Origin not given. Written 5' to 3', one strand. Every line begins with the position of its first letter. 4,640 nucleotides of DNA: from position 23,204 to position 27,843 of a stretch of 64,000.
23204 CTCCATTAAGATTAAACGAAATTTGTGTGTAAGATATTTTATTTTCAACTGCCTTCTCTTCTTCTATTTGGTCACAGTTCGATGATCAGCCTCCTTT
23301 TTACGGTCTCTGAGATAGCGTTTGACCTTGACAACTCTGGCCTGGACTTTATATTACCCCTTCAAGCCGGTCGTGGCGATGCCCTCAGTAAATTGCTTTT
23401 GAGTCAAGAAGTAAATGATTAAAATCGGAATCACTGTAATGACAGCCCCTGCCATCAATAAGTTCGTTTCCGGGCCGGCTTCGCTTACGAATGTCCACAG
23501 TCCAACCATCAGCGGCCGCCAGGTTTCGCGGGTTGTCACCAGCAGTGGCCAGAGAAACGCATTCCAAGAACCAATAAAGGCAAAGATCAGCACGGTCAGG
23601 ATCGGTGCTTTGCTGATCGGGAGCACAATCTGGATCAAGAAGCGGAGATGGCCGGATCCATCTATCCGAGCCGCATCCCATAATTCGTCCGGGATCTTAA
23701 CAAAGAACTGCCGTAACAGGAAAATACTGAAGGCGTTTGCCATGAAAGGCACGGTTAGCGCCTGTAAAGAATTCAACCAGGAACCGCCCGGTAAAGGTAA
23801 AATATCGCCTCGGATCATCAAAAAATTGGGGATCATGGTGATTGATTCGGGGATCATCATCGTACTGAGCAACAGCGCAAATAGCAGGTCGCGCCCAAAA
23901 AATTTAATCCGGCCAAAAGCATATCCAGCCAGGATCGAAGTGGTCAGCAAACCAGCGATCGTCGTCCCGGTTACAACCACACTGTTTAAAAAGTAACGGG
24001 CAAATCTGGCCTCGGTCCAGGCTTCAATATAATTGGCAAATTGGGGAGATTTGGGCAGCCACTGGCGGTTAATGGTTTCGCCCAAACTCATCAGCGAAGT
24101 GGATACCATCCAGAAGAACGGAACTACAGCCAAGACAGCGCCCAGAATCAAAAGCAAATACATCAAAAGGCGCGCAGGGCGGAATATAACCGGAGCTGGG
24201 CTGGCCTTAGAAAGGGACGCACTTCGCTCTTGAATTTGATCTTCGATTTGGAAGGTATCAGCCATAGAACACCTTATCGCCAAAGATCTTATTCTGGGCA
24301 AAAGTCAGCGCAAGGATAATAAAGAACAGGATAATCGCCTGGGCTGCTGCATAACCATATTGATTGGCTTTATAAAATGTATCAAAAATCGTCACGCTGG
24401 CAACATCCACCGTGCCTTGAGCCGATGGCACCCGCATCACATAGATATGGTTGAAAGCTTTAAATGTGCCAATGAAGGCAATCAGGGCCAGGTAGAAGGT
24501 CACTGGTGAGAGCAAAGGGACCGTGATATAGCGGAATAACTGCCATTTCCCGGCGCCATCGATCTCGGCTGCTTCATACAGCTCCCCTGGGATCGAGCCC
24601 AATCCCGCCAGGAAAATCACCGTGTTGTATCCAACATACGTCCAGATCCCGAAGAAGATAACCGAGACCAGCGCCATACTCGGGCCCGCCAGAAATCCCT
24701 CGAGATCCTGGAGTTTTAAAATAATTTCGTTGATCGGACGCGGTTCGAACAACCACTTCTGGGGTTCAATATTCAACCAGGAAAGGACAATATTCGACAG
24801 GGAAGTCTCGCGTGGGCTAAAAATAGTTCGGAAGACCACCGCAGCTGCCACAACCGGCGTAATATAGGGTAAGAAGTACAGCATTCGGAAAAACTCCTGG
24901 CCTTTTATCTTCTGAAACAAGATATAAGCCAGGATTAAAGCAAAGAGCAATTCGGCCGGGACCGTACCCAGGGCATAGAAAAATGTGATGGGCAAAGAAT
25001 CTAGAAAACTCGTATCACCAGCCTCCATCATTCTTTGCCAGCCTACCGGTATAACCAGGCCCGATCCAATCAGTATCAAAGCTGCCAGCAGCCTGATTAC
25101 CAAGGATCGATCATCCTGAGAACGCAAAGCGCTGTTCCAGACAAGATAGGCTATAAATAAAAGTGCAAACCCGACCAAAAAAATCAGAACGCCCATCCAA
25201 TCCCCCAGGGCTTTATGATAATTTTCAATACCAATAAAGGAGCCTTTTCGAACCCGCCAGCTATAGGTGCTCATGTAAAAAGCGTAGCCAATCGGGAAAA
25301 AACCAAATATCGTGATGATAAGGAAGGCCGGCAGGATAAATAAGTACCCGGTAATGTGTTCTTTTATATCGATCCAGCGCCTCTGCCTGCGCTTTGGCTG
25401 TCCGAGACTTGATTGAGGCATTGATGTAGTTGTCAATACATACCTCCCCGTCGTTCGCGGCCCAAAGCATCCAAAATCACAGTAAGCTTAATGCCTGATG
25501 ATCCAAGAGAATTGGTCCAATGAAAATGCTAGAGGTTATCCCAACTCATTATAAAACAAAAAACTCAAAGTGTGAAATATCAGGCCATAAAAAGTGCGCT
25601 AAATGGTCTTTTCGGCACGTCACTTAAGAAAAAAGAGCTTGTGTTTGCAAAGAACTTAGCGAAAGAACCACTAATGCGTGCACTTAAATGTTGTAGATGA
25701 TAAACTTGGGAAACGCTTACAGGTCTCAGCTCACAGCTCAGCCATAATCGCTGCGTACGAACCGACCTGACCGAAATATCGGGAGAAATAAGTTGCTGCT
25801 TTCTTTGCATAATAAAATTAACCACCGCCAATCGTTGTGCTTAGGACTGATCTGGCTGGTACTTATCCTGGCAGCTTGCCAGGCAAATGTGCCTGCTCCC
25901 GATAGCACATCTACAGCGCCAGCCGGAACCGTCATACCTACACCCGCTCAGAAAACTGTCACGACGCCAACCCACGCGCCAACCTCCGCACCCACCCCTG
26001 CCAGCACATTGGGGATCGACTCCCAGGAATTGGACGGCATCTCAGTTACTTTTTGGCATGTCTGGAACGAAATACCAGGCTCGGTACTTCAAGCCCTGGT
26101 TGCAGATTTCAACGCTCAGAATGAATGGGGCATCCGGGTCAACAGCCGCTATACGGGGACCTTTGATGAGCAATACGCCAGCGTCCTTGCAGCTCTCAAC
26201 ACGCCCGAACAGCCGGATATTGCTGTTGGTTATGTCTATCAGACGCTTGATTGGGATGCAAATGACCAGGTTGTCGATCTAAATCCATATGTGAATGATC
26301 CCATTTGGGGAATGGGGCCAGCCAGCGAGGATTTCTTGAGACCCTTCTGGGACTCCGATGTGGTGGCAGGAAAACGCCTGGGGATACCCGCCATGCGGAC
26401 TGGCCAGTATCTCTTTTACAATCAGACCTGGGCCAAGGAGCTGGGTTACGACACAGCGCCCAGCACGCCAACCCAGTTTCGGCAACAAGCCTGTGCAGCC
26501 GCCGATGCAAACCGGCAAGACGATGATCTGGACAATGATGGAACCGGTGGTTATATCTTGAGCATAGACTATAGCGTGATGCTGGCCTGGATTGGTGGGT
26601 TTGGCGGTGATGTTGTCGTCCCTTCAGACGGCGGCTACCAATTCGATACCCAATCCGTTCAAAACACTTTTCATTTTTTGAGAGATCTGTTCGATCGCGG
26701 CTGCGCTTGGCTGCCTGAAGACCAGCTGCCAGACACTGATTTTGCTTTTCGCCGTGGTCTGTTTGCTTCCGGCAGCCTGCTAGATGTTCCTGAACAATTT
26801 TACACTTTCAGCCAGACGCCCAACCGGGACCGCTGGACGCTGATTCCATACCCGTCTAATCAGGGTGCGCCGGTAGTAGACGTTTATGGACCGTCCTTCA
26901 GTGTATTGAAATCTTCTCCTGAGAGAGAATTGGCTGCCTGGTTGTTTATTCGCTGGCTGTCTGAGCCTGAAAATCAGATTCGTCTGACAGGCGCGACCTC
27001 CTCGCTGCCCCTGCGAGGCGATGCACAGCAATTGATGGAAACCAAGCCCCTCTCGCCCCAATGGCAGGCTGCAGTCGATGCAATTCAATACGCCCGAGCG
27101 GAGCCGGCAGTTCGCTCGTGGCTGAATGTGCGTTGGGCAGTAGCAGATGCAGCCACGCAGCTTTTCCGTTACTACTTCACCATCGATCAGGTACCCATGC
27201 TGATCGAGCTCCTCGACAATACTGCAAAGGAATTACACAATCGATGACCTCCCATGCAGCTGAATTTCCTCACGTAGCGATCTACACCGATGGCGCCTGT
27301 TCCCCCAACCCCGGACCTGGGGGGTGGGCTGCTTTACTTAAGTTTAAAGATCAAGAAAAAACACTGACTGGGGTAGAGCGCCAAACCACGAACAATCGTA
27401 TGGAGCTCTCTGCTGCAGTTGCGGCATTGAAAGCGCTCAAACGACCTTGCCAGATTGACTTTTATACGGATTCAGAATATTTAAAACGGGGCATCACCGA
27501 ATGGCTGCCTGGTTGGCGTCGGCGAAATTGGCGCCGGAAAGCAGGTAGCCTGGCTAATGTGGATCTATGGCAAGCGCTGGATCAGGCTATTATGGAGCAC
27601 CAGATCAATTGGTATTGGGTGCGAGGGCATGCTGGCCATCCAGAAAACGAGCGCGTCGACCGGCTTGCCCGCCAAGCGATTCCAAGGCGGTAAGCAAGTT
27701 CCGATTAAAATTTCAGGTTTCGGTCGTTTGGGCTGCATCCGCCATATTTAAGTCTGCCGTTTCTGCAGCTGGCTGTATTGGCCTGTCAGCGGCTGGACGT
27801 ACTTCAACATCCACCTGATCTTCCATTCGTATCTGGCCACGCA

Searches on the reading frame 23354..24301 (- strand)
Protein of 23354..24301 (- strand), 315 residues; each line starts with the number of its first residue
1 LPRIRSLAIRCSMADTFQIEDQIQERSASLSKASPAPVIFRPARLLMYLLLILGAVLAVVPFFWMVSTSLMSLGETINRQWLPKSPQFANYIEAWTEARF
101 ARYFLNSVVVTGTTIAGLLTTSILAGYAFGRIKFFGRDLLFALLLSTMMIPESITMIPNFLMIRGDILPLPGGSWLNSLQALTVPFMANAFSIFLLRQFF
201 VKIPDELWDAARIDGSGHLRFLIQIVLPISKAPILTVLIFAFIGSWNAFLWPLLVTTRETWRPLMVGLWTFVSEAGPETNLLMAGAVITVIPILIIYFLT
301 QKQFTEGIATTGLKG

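Call 50: search_protein_families(library=pfam, max_evalue=0.00001, proteins=[window:23354-24301:-])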
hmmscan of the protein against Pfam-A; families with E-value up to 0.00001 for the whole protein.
window:23354-24301:- (315 aa): 1 family
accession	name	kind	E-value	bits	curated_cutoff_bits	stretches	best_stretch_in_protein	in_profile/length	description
PF00528.27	BPD_transp_1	-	1.6e-12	48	26.4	1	123-304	2-178/184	Binding-protein-dependent transport system inner membrane component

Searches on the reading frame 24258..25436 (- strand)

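Call 21: search_protein_families(library=pfam, proteins=[window:24258-25436:-])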
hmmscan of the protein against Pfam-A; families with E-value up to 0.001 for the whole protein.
window:24258-25436:- (392 aa): 1 family
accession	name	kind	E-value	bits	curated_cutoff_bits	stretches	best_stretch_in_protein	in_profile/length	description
PF00528.27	BPD_transp_1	-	1.5e-17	64.3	26.4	1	163-385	2-178/184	Binding-protein-dependent transport system inner membrane component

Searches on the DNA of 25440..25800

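Call 45: search_rna_families(source=window, start=25440, end=25800, threshold=evalue, max_evalue=10)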
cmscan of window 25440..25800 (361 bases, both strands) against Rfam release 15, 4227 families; matches with E-value up to 10: 0.
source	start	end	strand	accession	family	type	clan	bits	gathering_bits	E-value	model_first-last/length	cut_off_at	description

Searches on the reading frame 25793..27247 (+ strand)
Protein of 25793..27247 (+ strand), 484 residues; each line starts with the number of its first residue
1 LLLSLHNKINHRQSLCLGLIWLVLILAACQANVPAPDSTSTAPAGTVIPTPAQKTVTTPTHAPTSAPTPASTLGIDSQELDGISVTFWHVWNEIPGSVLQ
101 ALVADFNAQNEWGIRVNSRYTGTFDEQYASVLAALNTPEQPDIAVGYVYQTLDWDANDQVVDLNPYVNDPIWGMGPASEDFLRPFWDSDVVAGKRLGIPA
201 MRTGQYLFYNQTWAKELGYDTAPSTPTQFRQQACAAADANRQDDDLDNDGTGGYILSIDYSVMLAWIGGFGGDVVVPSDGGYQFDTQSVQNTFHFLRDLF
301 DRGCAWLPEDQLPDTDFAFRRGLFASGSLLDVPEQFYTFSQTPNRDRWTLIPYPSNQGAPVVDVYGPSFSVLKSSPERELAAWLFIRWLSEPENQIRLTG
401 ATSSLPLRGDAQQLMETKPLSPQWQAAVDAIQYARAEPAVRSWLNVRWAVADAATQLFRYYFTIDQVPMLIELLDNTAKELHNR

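Call 21: search_protein_families(library=pfam, proteins=[window:25793-27247:+])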
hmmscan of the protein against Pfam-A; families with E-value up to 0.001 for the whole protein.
window:25793-27247:+ (484 aa): 2 families
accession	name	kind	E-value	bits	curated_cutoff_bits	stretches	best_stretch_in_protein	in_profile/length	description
PF13416.11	SBP_bac_8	-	9.8e-19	68.6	27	1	101-427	1-274/279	Bacterial extracellular solute-binding protein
PF01547.30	SBP_bac_1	-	2.5e-13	51.2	26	1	93-395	4-306/307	Bacterial extracellular solute-binding protein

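Call 81: find_homologous_proteins(query=window:25793-27247:+, max_evalue=1e-100)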
Query window:25793-27247:+ (484 aa): 132 proteins with E <= 1e-100 among 8000 candidates; the best 120 are listed.
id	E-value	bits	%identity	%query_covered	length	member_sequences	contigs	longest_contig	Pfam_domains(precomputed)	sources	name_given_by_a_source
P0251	0.0e+0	1126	100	100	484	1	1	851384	PF13416.12,PF01547.31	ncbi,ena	-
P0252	2.3e-268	909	80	100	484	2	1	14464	PF13416.12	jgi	jgi:multiple sugar transport system substrate-binding protein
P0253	6.0e-265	897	80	100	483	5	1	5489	PF13416.12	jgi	jgi:multiple sugar transport system substrate-binding protein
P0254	3.8e-261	885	78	100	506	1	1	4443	PF13416.12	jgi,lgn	jgi:multiple sugar transport system substrate-binding protein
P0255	3.5e-242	822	72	100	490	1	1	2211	PF13416.12,PF01547.31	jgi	jgi:multiple sugar transport system substrate-binding protein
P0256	2.3e-239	813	71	100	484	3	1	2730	PF13416.12,PF01547.31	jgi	-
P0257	8.6e-236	801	70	100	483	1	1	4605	PF13416.12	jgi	jgi:multiple sugar transport system substrate-binding protein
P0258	9.4e-235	798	73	96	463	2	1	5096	PF13416.12,PF01547.31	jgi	-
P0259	2.1e-225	767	67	100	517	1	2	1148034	PF13416.12,PF01547.31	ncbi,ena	-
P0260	8.2e-218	742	75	86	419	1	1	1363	PF13416.12,PF01547.31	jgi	jgi:multiple sugar transport system substrate-binding protein/sn-glycerol 3-phosphate transport syst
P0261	1.6e-155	536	54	85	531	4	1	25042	PF13416.12,PF01547.31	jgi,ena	-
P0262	8.0e-150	518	49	98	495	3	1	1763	PF13416.12,PF01547.31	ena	-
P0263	8.9e-150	517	54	84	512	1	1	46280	PF13416.12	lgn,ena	-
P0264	2.0e-148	513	49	97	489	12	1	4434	PF13416.12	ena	-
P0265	2.4e-148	513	49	99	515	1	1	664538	PF13416.12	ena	-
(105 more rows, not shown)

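Call 82: find_encoding_contigs(protein=P0252, flank=10000, max_places=3)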
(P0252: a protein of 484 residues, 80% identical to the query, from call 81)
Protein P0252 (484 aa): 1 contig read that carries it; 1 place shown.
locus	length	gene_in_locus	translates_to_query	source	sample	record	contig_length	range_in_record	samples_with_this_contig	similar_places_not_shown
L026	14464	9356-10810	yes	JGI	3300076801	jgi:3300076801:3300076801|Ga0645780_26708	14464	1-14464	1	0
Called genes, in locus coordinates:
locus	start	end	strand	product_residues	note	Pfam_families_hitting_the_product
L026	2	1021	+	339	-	?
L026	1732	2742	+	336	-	PF01476:LysM, PF23473:LysM3_LYK4_5 (faint), PF01551:Peptidase_M23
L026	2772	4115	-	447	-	PF01663:Phosphodiest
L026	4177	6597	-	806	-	PF13416:SBP_bac_8, PF12974:Phosphonate-bd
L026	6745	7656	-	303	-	PF00528:BPD_transp_1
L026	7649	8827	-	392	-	PF00528:BPD_transp_1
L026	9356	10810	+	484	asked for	PF13416:SBP_bac_8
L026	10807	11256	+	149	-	PF00075:RNase_H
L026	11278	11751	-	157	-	PF04519:Bactofilin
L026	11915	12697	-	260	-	PF00106:adh_short, PF13561:adh_short_C2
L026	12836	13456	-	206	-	PF02245:Pur_DNA_glyco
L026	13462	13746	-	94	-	-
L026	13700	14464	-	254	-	?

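Call 83: find_encoding_contigs(protein=P0253, flank=10000, max_places=3)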
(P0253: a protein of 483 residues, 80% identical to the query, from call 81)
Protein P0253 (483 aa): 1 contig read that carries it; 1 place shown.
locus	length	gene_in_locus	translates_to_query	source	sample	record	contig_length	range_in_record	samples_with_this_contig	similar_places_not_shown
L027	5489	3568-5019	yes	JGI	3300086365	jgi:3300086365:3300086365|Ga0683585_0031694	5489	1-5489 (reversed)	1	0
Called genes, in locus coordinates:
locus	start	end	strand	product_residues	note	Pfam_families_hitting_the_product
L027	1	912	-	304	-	?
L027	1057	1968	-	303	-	PF00528:BPD_transp_1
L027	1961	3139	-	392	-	PF00528:BPD_transp_1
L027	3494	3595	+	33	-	-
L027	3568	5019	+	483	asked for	PF13416:SBP_bac_8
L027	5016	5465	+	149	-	PF00075:RNase_H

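Call 91: find_encoding_contigs(protein=P0251, flank=10000, max_places=5)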
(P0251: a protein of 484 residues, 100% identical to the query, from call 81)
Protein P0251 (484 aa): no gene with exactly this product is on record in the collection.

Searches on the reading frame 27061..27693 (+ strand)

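Call 51: search_protein_families(library=pfam, max_evalue=0.00001, proteins=[window:27061-27693:+])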
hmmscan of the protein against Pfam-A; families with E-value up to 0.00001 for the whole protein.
window:27061-27693:+ (210 aa): 1 family
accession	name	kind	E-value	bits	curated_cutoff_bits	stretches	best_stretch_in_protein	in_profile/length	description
PF00075.30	RNase_H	-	1.1e-46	158.9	25.8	1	72-207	4-140/141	RNase H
